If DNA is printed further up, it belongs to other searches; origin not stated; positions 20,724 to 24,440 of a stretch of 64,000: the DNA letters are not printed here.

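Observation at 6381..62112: Window-wide system of degenerate 7-nt tandem tracts at gene ends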

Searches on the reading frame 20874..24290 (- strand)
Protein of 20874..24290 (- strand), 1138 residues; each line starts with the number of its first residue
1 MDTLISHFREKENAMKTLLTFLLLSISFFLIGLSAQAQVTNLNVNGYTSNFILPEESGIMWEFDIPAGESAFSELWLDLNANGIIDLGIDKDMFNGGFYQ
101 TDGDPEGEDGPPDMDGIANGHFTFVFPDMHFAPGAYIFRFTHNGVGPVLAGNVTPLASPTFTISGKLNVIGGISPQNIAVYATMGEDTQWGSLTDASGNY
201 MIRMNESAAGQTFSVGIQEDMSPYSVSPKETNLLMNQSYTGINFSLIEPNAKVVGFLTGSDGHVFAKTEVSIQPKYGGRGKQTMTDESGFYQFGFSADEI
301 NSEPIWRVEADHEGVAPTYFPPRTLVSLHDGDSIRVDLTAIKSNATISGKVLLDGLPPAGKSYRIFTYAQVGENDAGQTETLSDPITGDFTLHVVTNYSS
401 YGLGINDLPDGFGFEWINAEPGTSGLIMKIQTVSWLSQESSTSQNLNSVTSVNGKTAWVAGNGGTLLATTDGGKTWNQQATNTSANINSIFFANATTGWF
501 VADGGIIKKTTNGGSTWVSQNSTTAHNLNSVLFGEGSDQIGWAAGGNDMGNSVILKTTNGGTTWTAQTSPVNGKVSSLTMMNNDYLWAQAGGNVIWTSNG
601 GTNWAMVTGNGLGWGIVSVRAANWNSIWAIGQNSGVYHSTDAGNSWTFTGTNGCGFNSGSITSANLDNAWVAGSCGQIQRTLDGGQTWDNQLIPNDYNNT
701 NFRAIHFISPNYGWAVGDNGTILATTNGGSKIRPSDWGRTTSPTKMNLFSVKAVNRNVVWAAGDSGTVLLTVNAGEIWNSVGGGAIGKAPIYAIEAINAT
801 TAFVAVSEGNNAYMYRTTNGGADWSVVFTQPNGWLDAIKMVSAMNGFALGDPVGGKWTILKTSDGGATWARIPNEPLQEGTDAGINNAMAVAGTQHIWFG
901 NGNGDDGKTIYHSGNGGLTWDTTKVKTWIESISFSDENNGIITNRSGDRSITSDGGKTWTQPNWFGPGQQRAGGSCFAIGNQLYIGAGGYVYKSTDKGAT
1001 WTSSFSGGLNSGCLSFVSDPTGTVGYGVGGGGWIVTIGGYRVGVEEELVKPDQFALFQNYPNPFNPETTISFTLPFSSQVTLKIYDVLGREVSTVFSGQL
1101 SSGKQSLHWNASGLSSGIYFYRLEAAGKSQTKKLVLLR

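Call 14: search_protein_families(library=pfam, proteins=[window:20874-24290:-])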
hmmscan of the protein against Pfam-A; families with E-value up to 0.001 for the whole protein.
window:20874-24290:- (1138 aa): 6 families
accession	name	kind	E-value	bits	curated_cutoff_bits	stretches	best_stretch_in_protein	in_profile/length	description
PF14870.12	PSII_BNR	-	6.7e-26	91.7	27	2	701-836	19-149/303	Photosynthesis system II assembly factor YCF48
PF18962.6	Por_Secre_tail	-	3.1e-13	50.3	27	1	1060-1135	2-74/75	Secretion system C-terminal sorting domain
PF13860.13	FlgD_ig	-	3.9e-05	24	27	1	1073-1126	17-76/79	FlgD Ig-like domain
PF13620.12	CarboxypepD_reg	-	0.00025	21.8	32.3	0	253-294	2-43/82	Carboxypeptidase regulatory-like domain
PF02012.26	BNR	-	0.00046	20.2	27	0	469-477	3-11/12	BNR/Asp-box repeat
PF19755.4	DUF6242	-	0.00049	20.5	29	0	547-604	161-217/217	Domain of unknown function (DUF6242)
